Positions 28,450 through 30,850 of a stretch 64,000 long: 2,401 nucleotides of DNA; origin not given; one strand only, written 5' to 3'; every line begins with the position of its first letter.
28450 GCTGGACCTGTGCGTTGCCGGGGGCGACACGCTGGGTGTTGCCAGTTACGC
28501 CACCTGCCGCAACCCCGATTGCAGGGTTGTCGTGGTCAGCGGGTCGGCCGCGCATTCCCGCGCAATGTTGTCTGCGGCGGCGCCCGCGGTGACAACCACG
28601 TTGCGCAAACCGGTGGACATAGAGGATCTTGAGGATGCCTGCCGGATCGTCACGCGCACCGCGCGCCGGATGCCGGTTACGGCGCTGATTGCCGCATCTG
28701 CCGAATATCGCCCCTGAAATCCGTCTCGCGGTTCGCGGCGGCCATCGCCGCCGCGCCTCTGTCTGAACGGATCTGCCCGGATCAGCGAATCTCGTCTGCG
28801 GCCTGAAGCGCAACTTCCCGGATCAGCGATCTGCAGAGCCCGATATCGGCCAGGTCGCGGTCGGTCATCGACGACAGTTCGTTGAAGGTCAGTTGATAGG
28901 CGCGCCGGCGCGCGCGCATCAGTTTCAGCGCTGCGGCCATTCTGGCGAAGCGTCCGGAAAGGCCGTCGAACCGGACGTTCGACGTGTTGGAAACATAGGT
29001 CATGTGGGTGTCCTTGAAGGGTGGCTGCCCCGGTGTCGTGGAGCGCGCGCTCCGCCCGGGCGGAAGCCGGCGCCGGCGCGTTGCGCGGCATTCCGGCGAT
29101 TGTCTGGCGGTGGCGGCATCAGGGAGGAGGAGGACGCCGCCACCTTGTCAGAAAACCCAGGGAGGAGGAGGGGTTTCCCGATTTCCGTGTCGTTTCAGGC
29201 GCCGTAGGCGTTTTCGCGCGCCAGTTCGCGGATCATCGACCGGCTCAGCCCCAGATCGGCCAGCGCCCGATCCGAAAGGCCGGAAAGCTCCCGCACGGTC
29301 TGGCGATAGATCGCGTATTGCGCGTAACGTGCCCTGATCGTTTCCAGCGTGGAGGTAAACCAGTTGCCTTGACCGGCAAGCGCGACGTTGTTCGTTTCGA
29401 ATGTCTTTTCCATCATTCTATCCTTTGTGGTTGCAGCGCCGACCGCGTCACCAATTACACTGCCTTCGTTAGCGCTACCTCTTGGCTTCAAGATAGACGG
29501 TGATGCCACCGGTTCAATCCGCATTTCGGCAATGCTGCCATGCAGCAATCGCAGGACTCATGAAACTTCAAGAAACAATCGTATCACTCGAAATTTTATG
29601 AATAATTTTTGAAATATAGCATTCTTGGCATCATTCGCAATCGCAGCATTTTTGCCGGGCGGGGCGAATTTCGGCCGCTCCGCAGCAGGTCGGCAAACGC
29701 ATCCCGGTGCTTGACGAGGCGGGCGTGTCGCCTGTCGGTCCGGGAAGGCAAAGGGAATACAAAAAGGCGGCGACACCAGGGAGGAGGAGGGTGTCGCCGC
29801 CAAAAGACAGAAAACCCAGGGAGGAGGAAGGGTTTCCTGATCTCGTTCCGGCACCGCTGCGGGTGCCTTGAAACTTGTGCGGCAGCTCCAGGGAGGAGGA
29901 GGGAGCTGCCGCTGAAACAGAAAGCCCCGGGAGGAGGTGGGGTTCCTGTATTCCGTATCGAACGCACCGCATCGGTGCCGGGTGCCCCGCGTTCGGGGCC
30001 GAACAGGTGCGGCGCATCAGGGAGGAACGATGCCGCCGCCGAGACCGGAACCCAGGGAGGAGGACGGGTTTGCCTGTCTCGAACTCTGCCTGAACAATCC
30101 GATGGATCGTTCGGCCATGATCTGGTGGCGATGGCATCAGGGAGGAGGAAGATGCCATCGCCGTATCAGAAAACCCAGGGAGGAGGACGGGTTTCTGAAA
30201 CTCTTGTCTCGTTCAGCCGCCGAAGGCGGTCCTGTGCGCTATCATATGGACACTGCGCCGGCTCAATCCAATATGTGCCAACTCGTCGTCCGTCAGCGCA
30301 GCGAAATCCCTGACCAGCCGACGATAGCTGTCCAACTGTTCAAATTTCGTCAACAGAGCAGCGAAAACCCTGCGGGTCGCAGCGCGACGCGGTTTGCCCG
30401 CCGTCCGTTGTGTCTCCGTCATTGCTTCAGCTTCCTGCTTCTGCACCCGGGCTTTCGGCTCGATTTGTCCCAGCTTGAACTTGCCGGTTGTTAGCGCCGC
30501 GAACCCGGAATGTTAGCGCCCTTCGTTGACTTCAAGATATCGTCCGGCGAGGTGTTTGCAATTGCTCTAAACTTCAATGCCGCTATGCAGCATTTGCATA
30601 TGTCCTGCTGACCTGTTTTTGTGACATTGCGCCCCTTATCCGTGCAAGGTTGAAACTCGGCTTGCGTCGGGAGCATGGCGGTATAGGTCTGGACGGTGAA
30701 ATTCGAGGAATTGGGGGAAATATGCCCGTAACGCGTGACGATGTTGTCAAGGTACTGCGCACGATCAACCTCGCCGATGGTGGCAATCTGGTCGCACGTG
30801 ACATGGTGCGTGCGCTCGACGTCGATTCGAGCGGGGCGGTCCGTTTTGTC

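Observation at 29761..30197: Four tandem two-hairpin sRNA units with CCUCCUCCC loops (CcsR/cuckoo type) behind a DUF1127 gene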

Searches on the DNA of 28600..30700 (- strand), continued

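Call 24: search_with_rna_model(model_id=R1, sources=[L001, L002, L003, L004, L005, L006, L007, L008, L009, L010, L011, L012, L013, L014, L015, L016, L017, L018, L019, L020, L021, L022, L023, L024, L025, L026, L027, L028, L029, L030, L031, L032, L033, L034, L035, L036, L037, L038, L039, L040, L041, L042, L043, L044, L045, L046, L047, L048, L049, L050, L051, L052, L053, L054, L055, L056, L057, L058, L059, L060, L061, L062, L063, L064, L065, L066, L067, L068, L069, L070, L071, L072, L073, L074, L075, L076, L077, L078, L079, L080], max_evalue=0.001, make_alignment=true)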
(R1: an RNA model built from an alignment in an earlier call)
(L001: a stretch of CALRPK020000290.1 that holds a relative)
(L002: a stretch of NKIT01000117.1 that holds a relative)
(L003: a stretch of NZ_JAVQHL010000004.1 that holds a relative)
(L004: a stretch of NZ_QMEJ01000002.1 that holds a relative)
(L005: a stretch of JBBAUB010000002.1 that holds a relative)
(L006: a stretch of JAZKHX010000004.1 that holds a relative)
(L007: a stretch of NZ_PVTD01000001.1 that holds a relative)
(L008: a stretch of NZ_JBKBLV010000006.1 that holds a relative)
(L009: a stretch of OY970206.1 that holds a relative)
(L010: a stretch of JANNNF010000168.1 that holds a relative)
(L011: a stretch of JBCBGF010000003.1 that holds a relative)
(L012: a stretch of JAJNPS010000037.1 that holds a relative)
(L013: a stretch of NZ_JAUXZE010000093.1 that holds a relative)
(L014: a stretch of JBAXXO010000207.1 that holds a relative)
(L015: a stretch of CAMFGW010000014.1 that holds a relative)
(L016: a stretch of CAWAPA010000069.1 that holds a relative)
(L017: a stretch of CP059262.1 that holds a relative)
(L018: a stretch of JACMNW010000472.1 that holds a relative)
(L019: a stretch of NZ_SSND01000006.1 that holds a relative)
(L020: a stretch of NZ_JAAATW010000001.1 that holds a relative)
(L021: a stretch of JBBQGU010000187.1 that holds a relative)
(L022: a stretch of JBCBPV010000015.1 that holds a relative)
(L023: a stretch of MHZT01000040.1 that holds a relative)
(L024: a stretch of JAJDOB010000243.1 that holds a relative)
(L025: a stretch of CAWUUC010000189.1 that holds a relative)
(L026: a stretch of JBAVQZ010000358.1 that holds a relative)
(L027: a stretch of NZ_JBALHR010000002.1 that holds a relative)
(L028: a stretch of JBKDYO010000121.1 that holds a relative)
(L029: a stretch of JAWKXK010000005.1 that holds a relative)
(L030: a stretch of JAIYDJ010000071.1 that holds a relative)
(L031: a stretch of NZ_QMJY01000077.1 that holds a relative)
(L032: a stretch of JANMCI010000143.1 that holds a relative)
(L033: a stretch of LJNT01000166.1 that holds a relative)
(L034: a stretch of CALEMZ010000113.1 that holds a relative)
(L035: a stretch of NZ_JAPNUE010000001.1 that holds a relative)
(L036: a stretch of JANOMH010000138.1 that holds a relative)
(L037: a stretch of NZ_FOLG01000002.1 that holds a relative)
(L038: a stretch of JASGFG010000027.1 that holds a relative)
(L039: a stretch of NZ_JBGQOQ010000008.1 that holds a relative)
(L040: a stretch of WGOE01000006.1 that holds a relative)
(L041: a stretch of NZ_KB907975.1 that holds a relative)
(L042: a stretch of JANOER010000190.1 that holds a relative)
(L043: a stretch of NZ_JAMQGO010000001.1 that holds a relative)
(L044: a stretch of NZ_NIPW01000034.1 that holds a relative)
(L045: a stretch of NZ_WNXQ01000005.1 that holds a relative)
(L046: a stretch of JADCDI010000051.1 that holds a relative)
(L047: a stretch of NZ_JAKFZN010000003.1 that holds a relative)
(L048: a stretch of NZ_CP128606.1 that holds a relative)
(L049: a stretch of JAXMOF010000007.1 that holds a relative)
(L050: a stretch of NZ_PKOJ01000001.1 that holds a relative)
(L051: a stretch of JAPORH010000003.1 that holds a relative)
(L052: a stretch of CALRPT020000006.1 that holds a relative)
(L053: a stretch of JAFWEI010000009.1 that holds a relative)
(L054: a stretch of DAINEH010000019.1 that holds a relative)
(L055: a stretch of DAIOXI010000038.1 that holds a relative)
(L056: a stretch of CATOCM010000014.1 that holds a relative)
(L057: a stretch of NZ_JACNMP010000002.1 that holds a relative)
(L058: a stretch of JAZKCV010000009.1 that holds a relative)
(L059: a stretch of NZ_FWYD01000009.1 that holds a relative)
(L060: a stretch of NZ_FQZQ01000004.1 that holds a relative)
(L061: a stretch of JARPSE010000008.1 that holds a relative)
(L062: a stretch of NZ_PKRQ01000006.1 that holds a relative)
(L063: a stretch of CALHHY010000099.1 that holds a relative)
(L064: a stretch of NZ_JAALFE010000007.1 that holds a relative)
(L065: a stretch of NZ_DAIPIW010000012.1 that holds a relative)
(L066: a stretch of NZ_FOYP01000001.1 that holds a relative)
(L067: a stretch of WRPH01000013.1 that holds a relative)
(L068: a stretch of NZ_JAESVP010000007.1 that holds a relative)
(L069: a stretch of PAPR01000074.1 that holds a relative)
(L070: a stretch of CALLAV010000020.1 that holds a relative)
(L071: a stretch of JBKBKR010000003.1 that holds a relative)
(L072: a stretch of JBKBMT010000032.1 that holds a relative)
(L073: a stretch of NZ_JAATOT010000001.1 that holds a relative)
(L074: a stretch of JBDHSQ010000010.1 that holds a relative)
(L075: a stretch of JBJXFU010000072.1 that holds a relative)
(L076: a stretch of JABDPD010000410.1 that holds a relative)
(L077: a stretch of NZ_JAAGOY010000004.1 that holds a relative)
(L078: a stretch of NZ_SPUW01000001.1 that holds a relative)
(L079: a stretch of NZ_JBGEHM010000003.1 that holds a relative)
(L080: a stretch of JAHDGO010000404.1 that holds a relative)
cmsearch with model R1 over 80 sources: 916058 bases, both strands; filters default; matches with E-value up to 0.001: 250.
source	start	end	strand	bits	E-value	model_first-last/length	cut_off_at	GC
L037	5628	5707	-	91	2.2e-17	1-80/80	no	0.6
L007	5152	5232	-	89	6.1e-17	1-80/80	no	0.63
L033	5678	5758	-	86.8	1.8e-16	1-80/80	no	0.59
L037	5294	5374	-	85.5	3.5e-16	1-80/80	no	0.63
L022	5677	5757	-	85.5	3.6e-16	1-80/80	no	0.56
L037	5188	5269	-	82.5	1.6e-15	1-80/80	no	0.62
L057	5494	5576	-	81.5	2.7e-15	1-80/80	no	0.58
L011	5714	5794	-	80.6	4.2e-15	1-80/80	no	0.56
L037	4466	4544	-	78.4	1.3e-14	1-80/80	no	0.67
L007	5404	5484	-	77.9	1.7e-14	1-80/80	no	0.65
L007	5029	5109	-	77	2.8e-14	1-80/80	no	0.6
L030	5330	5409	-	75.3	6.3e-14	1-80/80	no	0.69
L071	5124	5203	-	74.5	9.6e-14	1-80/80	no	0.73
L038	5368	5448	-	72.2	3.1e-13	1-80/80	no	0.67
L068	5097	5176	-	72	3.4e-13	1-80/80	no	0.73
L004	5299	5381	-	71.4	4.6e-13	1-80/80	no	0.71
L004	5189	5271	-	70.7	6.6e-13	1-80/80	no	0.69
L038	5266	5344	-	70.6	7.1e-13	1-80/80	no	0.75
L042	5363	5446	-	70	9.7e-13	1-80/80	no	0.7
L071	5230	5309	-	69.9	9.8e-13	1-80/80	no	0.75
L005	5387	5466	-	69.8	1e-12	1-80/80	no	0.65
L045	5460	5543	-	69.6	1.2e-12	1-80/80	no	0.68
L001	467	546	-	69.4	1.3e-12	1-80/80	no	0.74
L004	4969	5051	-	69.3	1.4e-12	1-80/80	no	0.64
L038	5164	5242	-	69.3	1.4e-12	1-80/80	no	0.77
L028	5354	5432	-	69.1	1.5e-12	1-80/80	no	0.68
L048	5221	5300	-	69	1.6e-12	1-80/80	no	0.73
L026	676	757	-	68.4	2.1e-12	1-80/80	no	0.59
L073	5126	5208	-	68.4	2.1e-12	1-80/80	no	0.6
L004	5079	5161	-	68.3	2.2e-12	1-80/80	no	0.7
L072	5374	5455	-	68.2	2.4e-12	1-80/80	no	0.73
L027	5457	5539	-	67.8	2.9e-12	1-80/80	no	0.6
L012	5349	5428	-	67.8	2.9e-12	1-80/80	no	0.7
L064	5326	5406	-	66.8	4.8e-12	1-80/80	no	0.7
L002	2015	2094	-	66.8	4.9e-12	1-80/80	no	0.74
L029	5326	5406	-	66.8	4.9e-12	1-80/80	no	0.72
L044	5413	5490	-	66.6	5.4e-12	1-80/80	no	0.65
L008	5353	5432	-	66.3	6.2e-12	1-80/80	no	0.74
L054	5135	5217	-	66.2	6.7e-12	1-80/80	no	0.72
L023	5099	5179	-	65.8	8.2e-12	1-80/80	no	0.7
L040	4900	4978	-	65.7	8.5e-12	1-80/80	no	0.7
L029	5218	5298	-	65.5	9.4e-12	1-80/80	no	0.77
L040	5096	5175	-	65.4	9.8e-12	1-80/80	no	0.73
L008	5033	5114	-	64.9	1.3e-11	1-80/80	no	0.68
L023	5181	5261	-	64.5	1.6e-11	1-80/80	no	0.7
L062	5445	5525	-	64.2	1.8e-11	1-80/80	no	0.64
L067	5031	5109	-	63.8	2.3e-11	1-80/80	no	0.73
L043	5443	5526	-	63.3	2.8e-11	1-80/80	no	0.64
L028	5456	5537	-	63.2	3e-11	1-80/80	no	0.66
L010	5095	5173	-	63.2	3.1e-11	1-80/80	no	0.66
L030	5223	5303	-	63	3.4e-11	1-80/80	no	0.7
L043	5224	5308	-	62.9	3.6e-11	1-80/80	no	0.66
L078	5403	5485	-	62.8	3.7e-11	1-80/80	no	0.65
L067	5264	5341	-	62.8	3.7e-11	1-80/80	no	0.67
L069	5371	5453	-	62.7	4e-11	1-80/80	no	0.63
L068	5343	5423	-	62.6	4.1e-11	1-80/80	no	0.72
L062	5222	5302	-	62.4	4.5e-11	1-80/80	no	0.75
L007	4046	4119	-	62.3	4.8e-11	1-80/80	no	0.58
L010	5329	5407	-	62.1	5.3e-11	1-80/80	no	0.67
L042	5470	5551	-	62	5.6e-11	1-80/80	no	0.67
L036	2159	2241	-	61.9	5.8e-11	1-80/80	no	0.67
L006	5353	5431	-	61.9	6e-11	1-80/80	no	0.67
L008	5246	5328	-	61.7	6.5e-11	1-80/80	no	0.72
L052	5443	5525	-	61.6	6.8e-11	1-80/80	no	0.65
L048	5445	5525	-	61.4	7.4e-11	1-80/80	no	0.62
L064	5218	5298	-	61.2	8.4e-11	1-80/80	no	0.78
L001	584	664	-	60.9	9.8e-11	1-80/80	no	0.6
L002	2132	2212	-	60.9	9.8e-11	1-80/80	no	0.6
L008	5453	5534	-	60.7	1.1e-10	1-80/80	no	0.67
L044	5200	5285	-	60.2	1.4e-10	1-80/80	no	0.73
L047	5484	5568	-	60.2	1.4e-10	1-80/80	no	0.54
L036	1962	2045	-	60.1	1.5e-10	1-80/80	no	0.68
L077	5195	5274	-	59.9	1.6e-10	1-80/80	no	0.62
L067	5345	5424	-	59.8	1.7e-10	1-80/80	no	0.68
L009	5428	5509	-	59.8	1.7e-10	1-80/80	no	0.59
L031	5352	5430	-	59.8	1.8e-10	1-80/80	no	0.7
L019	5429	5509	-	59.7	1.8e-10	1-80/80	no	0.69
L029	5445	5525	-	59.6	1.9e-10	1-80/80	no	0.64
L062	5327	5407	-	59.5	2e-10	1-80/80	no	0.67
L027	5352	5430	-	59.4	2.1e-10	1-80/80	no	0.68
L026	419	506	-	59.4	2.1e-10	1-80/80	no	0.67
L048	5327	5407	-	59.1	2.4e-10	1-80/80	no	0.68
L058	4946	5024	-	59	2.6e-10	1-80/80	no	0.65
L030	5435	5513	-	58.9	2.7e-10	1-80/80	no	0.71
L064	5445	5525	-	58.7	3e-10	1-80/80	no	0.64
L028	5144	5222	-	58.7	3e-10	1-80/80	no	0.73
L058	5254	5330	-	58.5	3.3e-10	1-80/80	no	0.64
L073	5228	5310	-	58.3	3.7e-10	1-80/80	no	0.61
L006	5455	5536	-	58.1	4.1e-10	1-80/80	no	0.66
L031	5031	5113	-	58.1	4.1e-10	1-80/80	no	0.71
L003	5368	5452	-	58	4.2e-10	1-80/80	no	0.72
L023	5262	5342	-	58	4.2e-10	1-80/80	no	0.69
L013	5174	5251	-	57.9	4.6e-10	1-80/80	no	0.73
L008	5139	5221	-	57.8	4.7e-10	1-80/80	no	0.71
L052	5323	5404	-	57.7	5e-10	1-80/80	no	0.67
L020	5327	5408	-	57.7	5.1e-10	1-80/80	no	0.68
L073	5317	5397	-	57.5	5.5e-10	1-80/80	no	0.72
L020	5112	5193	-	57.2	6.5e-10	1-80/80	no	0.77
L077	5275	5356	-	57.2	6.6e-10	1-80/80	no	0.63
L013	5356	5433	-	57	7.2e-10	1-80/80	no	0.67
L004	5409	5492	-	56.6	8.7e-10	1-80/80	no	0.69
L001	363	443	-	56.5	9.4e-10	1-80/80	no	0.73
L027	5250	5327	-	56.4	9.7e-10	1-80/80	no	0.74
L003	5475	5556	-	56.4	9.8e-10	1-80/80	no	0.71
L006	5143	5221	-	55.6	1.4e-09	1-80/80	no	0.76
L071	5335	5416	-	55.6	1.5e-09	1-80/80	no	0.72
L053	5401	5486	-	55.4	1.6e-09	1-80/80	no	0.71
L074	5456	5533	-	55.3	1.7e-09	1-80/80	no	0.71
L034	5231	5312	-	55.3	1.7e-09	1-80/80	no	0.7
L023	5344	5425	-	55.1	1.9e-09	1-80/80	no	0.66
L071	5442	5524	-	54.8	2.2e-09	1-80/80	no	0.58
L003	5169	5246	-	54.8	2.2e-09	1-80/80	no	0.67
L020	5220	5301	-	54.5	2.6e-09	1-80/80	no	0.73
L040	5301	5381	-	54.5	2.6e-09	1-80/80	no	0.68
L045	4876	4958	-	54.3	2.8e-09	1-80/80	no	0.64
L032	5436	5516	-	54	3.4e-09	1-80/80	no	0.68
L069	5167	5249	-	53.6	4.1e-09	1-80/80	no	0.63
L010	5432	5514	-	53.6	4.1e-09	1-80/80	no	0.63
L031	5455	5537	-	53.5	4.2e-09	1-80/80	no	0.69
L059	5485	5563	-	53.5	4.4e-09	1-80/80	no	0.59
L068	5429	5511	-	53.3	4.6e-09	1-80/80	no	0.65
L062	5113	5193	-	53.1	5.1e-09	1-80/80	no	0.74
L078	5196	5280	-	53.1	5.3e-09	1-80/80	no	0.65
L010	5210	5289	-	52.8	6.1e-09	1-80/80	no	0.66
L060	5254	5338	-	52.8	6.1e-09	1-80/80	no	0.56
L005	5271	5351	-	52.7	6.3e-09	1-80/80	no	0.74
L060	5365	5445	-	52.6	6.7e-09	1-80/80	no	0.56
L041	5403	5488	-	52.6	6.7e-09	1-80/80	no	0.65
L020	5447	5527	-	52.6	6.9e-09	1-80/80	no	0.68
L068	5229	5306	-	52.5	7e-09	1-80/80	no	0.76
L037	5423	5498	-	52.3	8e-09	1-80/80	no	0.71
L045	5346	5430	-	52.2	8.3e-09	1-80/80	no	0.66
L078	5288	5372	-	52.2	8.5e-09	1-80/80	no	0.69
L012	5452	5535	-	51.9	9.9e-09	1-80/80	no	0.63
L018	2374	2452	-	51.8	1e-08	1-80/80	no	0.68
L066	5405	5488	-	51.4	1.2e-08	1-80/80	no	0.55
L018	2478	2556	-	51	1.5e-08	1-80/80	no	0.66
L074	5348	5434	-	50.8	1.7e-08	1-80/80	no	0.7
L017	5437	5520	-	50.7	1.8e-08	1-80/80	no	0.64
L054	5361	5447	-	50.6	1.9e-08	1-80/80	no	0.68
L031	5242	5326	-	50.5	2e-08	1-80/80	no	0.72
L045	5225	5309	-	50.2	2.3e-08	1-80/80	no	0.71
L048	5112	5192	-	50.1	2.4e-08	1-80/80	no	0.75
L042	5246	5325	-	50.1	2.4e-08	1-80/80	no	0.76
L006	4954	5035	-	50.1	2.5e-08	1-80/80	no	0.76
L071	4926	5011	-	49.9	2.7e-08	1-80/80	no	0.69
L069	5257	5341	-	49.8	2.8e-08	1-80/80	no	0.68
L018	2583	2664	-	49.8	2.8e-08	1-80/80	no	0.57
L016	5433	5515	-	49.7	2.9e-08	1-80/80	no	0.66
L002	1910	1990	-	49.2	3.9e-08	1-80/80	no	0.74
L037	5525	5598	-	49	4.2e-08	1-80/80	no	0.73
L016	5325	5404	-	49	4.2e-08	1-80/80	no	0.61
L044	5089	5173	-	48.8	4.6e-08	1-80/80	no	0.67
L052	5215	5295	-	48.3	6.1e-08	1-80/80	no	0.74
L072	5480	5562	-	48.2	6.3e-08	1-80/80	no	0.73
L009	5322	5401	-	48.2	6.4e-08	1-80/80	no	0.68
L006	5061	5137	-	48.1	6.7e-08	1-80/80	no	0.74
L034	5111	5193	-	48.1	6.8e-08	1-80/80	no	0.67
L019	5211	5290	-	47.7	8.3e-08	1-80/80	no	0.7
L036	2055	2136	-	47.4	9.6e-08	1-80/80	no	0.61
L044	5311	5390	-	47.1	1.1e-07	1-80/80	no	0.69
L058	5025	5100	-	46.9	1.2e-07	1-80/80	no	0.7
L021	230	311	-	46.6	1.5e-07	1-80/80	no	0.65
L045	5104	5188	-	46.6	1.5e-07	1-80/80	no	0.72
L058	5101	5177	-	46.3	1.6e-07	1-80/80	no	0.65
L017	5125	5207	-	45.8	2.1e-07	1-80/80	no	0.77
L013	5457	5536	-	45.7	2.2e-07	1-80/80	no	0.69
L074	5257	5340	-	45.4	2.7e-07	1-80/80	no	0.74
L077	5033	5118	-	45.3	2.7e-07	1-80/80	no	0.65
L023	5430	5512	-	45.1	3.1e-07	1-80/80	no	0.66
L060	5149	5230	-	45.1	3.2e-07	1-80/80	no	0.57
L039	5467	5547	-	45.1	3.2e-07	1-80/80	no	0.63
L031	5140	5221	-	45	3.3e-07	1-80/80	no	0.77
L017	5229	5306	-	44.2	4.8e-07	1-80/80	no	0.78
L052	5109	5187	-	44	5.3e-07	1-80/80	no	0.73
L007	4533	4606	-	43.8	5.9e-07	1-80/80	no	0.65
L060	5467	5542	-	43.8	6e-07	1-80/80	no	0.5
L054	5224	5309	-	43.4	7.4e-07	1-80/80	no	0.66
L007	3527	3609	-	43.2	8.1e-07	1-80/80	no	0.71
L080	395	480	-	43.2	8.3e-07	1-80/80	no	0.66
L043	5331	5418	-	43.1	8.7e-07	1-80/80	no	0.68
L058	5413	5495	-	42.9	9.4e-07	1-80/80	no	0.69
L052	4989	5070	-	42.5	1.2e-06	1-80/80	no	0.72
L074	5173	5251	-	42.2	1.3e-06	1-80/80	no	0.75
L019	5316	5401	-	42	1.5e-06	1-80/80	no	0.71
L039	5359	5441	-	41.9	1.6e-06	1-80/80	no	0.64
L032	5116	5196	-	41.8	1.6e-06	1-80/80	no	0.73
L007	5275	5351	-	41.8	1.7e-06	1-80/80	no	0.68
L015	5376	5449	-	41.5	1.9e-06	1-80/80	no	0.66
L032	5328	5404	-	41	2.5e-06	1-80/80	no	0.73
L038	4956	5044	-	40.9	2.7e-06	1-80/80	no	0.71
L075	1907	1991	-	40.5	3.3e-06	1-80/80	no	0.72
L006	5246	5327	-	40.3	3.5e-06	1-80/80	no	0.76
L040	5429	5507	-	40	4.1e-06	1-80/80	no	0.66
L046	1949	2035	-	39.8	4.6e-06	1-80/80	no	0.71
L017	5331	5412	-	39.8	4.7e-06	1-80/80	no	0.74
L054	5469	5543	-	39.7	4.9e-06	1-80/80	no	0.61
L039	5125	5207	-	39.6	5e-06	1-80/80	no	0.72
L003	5254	5337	-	39.6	5.1e-06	1-80/80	no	0.73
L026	547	635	-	39.3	6e-06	1-80/80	no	0.74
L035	5222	5302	-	39.2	6.4e-06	1-80/80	no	0.7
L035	5330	5412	-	39.1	6.5e-06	1-80/80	no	0.76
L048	4975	5059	-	38.6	8.5e-06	1-80/80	no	0.71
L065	2003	2094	-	38.3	9.8e-06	1-80/80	no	0.65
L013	5093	5171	-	38.2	1e-05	1-80/80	no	0.75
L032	5222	5302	-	38.2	1.1e-05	1-80/80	no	0.68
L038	5473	5549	-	38.1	1.1e-05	1-80/80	no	0.66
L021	3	81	-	37.9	1.2e-05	1-80/80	no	0.7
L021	105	186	-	37.4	1.5e-05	1-80/80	no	0.68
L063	5344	5426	-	37.2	1.7e-05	1-80/80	no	0.64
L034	5456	5533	-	37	1.9e-05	1-80/80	no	0.58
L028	4953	5037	-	36.9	2.1e-05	1-80/80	no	0.75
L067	5430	5511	-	36.6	2.4e-05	1-80/80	no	0.67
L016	5225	5301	-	36.4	2.5e-05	1-80/80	no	0.65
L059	4425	4515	-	36.1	3e-05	1-80/80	no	0.64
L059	4543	4633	-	36.1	3e-05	1-80/80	no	0.64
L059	4661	4751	-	36.1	3e-05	1-80/80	no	0.64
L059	4779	4869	-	36.1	3e-05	1-80/80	no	0.64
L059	5015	5105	-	36.1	3e-05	1-80/80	no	0.64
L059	5133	5223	-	36.1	3e-05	1-80/80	no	0.64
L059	5251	5341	-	36.1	3e-05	1-80/80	no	0.64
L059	5369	5459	-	36.1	3e-05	1-80/80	no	0.64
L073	5038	5121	-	35.9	3.3e-05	1-80/80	no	0.61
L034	5003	5085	-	35.9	3.3e-05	1-80/80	no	0.65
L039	5242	5324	-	35.8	3.6e-05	1-80/80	no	0.71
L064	5096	5178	-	35.5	4.1e-05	1-80/80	no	0.69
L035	5437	5505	-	35.4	4.3e-05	1-80/80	no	0.7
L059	4307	4397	-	35.2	4.8e-05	1-80/80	no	0.65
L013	4989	5070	-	35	5.2e-05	1-80/80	no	0.74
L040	5200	5269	-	34.2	7.8e-05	1-80/80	no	0.71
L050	4216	4297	-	34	9e-05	1-80/80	no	0.6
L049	4233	4315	-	33.6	0.00011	1-80/80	no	0.55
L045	4989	5073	-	33.5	0.00011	1-80/80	no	0.66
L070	1338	1419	-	33.3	0.00012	1-80/80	no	0.49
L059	4189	4279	-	33.2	0.00013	1-80/80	no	0.65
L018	2265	2346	-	32.9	0.00015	1-80/80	no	0.66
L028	5245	5327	-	32.9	0.00015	1-80/80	no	0.78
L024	1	66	-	32.9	0.00016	1-63/80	3'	0.67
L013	5276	5353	-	32.3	0.0002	1-80/80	no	0.74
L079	4001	4090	-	32.1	0.00024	1-80/80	no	0.61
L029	5095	5177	-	31.5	0.00031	1-80/80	no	0.71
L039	5005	5089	-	31.2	0.00036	1-80/80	no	0.67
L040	5002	5074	-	31.2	0.00037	1-80/80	no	0.71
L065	1829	1919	-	31.2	0.00037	1-80/80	no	0.58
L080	218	305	-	31.1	0.00038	1-80/80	no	0.62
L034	5349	5423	-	31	0.0004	1-80/80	no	0.67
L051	5284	5366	-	30.8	0.00045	1-80/80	no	0.58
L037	3954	4034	-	30.4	0.00055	1-80/80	no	0.63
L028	5062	5142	-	29.7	0.00081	1-80/80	no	0.74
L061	5503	5575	-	29.6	0.00081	1-80/80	no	0.52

Alignment A3: 150 matches aligned to the model, 123 columns, each read 5' to 3' on its own strand. Consensus structure (alignment columns), stored with it:
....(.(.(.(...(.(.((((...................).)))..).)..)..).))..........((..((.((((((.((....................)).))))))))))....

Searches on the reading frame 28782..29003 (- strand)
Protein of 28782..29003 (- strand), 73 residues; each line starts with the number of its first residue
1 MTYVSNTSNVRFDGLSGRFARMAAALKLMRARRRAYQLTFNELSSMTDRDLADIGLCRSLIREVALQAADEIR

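Call 8: search_protein_families(library=pfam, proteins=[window:28782-29003:-], max_evalue=0.01)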
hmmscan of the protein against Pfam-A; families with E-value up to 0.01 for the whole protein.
window:28782-29003:- (73 aa): 1 family
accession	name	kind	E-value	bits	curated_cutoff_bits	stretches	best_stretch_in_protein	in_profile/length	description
PF06568.16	DUF1127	-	7.3e-11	42.1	23.3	1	25-59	4-34/37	Domain of unknown function (DUF1127)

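Call 50: find_encoding_contigs(protein=window:28782-29003:-, flank=3000, max_places=4)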
Protein window:28782-29003:- (73 aa): no gene with exactly this product is on record in the collection.

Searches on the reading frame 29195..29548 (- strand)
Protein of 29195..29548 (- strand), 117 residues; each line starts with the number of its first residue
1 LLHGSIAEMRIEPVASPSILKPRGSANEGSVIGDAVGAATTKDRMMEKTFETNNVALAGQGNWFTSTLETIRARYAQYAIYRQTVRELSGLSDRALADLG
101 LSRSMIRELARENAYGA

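Call 8: search_protein_families(library=pfam, proteins=[window:29195-29548:-], max_evalue=0.01)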
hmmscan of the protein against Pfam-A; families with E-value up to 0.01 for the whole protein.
window:29195-29548:- (117 aa): 1 family
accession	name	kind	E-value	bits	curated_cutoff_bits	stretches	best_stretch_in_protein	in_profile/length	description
PF06568.16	DUF1127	-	7.9e-15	54.7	23.3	1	71-107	1-37/37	Domain of unknown function (DUF1127)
